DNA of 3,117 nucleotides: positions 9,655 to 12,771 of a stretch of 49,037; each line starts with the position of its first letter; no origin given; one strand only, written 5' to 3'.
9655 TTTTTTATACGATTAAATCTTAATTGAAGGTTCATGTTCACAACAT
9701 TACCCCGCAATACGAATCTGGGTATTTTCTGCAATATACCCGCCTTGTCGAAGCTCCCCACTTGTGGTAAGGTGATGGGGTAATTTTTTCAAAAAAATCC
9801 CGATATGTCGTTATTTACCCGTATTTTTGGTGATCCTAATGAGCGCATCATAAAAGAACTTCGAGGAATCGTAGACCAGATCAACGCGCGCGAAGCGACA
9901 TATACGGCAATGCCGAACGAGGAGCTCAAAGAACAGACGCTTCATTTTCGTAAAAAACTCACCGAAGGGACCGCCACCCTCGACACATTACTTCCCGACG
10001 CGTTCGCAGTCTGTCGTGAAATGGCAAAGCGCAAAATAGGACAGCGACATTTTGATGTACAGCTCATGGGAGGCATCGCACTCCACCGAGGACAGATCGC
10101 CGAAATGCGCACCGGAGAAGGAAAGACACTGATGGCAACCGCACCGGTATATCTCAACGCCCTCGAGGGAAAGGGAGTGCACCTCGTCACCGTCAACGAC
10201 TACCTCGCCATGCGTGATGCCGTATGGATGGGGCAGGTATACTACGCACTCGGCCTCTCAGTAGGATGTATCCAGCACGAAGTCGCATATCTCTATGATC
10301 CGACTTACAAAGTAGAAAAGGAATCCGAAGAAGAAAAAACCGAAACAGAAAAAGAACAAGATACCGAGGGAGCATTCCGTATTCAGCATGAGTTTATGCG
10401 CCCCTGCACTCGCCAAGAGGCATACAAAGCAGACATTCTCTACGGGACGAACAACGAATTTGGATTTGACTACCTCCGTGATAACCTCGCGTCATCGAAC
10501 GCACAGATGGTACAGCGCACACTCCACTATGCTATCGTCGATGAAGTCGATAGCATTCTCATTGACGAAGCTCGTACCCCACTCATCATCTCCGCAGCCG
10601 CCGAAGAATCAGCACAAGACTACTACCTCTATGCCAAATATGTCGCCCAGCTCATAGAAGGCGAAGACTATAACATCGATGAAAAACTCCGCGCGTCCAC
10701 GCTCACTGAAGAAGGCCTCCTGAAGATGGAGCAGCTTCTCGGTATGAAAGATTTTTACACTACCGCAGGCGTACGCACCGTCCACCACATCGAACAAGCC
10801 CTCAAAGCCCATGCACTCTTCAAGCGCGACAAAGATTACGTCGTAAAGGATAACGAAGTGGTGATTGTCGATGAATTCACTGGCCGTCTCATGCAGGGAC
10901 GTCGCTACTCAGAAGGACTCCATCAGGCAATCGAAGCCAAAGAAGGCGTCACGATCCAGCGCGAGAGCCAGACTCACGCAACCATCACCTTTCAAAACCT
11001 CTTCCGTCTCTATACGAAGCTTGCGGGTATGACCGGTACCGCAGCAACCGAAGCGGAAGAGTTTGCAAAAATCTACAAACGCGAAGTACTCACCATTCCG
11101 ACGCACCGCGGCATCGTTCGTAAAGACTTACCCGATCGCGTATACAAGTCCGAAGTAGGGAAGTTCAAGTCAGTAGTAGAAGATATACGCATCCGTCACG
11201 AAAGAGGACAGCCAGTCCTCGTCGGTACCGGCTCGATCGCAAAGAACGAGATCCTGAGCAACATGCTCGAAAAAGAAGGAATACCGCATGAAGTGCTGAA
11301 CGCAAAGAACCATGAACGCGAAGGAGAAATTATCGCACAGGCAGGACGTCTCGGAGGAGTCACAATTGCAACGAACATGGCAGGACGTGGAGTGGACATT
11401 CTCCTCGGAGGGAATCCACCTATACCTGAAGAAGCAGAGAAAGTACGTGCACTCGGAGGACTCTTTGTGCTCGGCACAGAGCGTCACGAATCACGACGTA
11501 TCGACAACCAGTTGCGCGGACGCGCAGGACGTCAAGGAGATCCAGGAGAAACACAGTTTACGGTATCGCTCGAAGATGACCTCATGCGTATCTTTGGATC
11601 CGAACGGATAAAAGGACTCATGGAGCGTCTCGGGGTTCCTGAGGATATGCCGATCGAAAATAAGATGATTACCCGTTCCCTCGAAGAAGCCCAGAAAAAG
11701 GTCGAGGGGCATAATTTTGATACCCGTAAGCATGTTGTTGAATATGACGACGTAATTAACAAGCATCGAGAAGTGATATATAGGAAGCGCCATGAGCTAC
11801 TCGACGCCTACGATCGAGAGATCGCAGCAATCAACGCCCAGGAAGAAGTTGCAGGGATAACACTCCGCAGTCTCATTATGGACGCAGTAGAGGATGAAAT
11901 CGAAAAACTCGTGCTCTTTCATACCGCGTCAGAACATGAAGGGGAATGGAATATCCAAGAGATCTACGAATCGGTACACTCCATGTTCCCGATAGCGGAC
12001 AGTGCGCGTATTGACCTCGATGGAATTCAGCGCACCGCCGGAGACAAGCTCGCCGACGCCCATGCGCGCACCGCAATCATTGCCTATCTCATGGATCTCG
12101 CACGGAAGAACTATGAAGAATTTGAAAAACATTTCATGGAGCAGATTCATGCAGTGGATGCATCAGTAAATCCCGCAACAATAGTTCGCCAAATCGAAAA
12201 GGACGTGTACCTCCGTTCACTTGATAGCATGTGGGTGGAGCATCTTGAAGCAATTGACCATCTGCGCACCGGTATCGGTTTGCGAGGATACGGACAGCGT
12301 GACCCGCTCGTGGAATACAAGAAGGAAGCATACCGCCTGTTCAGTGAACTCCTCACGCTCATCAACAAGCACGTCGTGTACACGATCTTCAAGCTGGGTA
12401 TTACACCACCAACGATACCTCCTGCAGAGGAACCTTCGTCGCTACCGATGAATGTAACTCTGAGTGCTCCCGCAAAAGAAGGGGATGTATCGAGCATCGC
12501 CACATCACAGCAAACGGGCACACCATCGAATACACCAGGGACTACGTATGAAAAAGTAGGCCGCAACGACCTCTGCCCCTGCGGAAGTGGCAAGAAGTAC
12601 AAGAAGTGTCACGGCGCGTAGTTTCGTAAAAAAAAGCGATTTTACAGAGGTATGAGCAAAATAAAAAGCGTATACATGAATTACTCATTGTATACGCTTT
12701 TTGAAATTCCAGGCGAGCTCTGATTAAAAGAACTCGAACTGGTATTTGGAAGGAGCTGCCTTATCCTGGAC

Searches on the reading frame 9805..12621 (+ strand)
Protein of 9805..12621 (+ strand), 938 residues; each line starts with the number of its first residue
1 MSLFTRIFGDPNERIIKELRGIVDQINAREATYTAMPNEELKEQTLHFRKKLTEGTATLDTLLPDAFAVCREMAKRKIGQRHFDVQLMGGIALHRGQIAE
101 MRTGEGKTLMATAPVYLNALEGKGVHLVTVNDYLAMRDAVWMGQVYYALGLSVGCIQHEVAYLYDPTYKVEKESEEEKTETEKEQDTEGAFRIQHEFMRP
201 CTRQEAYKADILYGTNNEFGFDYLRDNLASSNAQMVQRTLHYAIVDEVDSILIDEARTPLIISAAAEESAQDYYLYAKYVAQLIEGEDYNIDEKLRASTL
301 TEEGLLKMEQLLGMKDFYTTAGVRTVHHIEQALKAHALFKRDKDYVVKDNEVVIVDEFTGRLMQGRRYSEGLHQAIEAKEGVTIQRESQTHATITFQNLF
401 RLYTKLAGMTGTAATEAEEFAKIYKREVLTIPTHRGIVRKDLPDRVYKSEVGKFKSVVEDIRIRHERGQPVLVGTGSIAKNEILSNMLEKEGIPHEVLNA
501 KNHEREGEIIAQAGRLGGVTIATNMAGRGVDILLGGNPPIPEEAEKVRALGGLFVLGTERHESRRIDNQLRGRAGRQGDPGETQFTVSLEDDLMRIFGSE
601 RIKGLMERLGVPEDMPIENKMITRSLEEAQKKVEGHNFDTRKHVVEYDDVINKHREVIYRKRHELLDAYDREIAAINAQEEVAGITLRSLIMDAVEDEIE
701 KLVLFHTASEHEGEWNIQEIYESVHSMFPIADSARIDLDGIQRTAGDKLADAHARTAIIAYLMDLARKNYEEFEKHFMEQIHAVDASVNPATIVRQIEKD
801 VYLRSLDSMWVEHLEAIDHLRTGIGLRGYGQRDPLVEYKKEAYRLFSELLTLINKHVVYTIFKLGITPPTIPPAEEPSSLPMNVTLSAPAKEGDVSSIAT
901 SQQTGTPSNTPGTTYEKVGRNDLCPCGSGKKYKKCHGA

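Call 34: search_protein_families(library=pfam, proteins=[window:9805-12621:+], max_evalue=0.0001)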
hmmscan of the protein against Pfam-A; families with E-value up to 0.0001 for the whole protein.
window:9805-12621:+ (938 aa): 5 families
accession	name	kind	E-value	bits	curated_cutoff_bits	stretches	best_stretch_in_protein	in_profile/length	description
PF07517.20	SecA_DEAD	-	4.6e-120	400.7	24.6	1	5-420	2-289/290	SecA DEAD-like domain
PF21090.3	P-loop_SecA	-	8.8e-80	267.6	27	2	437-538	2-103/205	SecA P-loop domain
PF07516.18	SecA_SW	-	1.2e-57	195.7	26.7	1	616-864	1-199/200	SecA Wing and Scaffold domain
PF01043.26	SecA_PP_bind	-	2.8e-40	137.8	23.5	1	270-377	3-110/110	SecA preprotein cross-linking domain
PF02810.21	SEC-C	-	1.1e-10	41.6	20.4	1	920-937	1-18/19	SEC-C motif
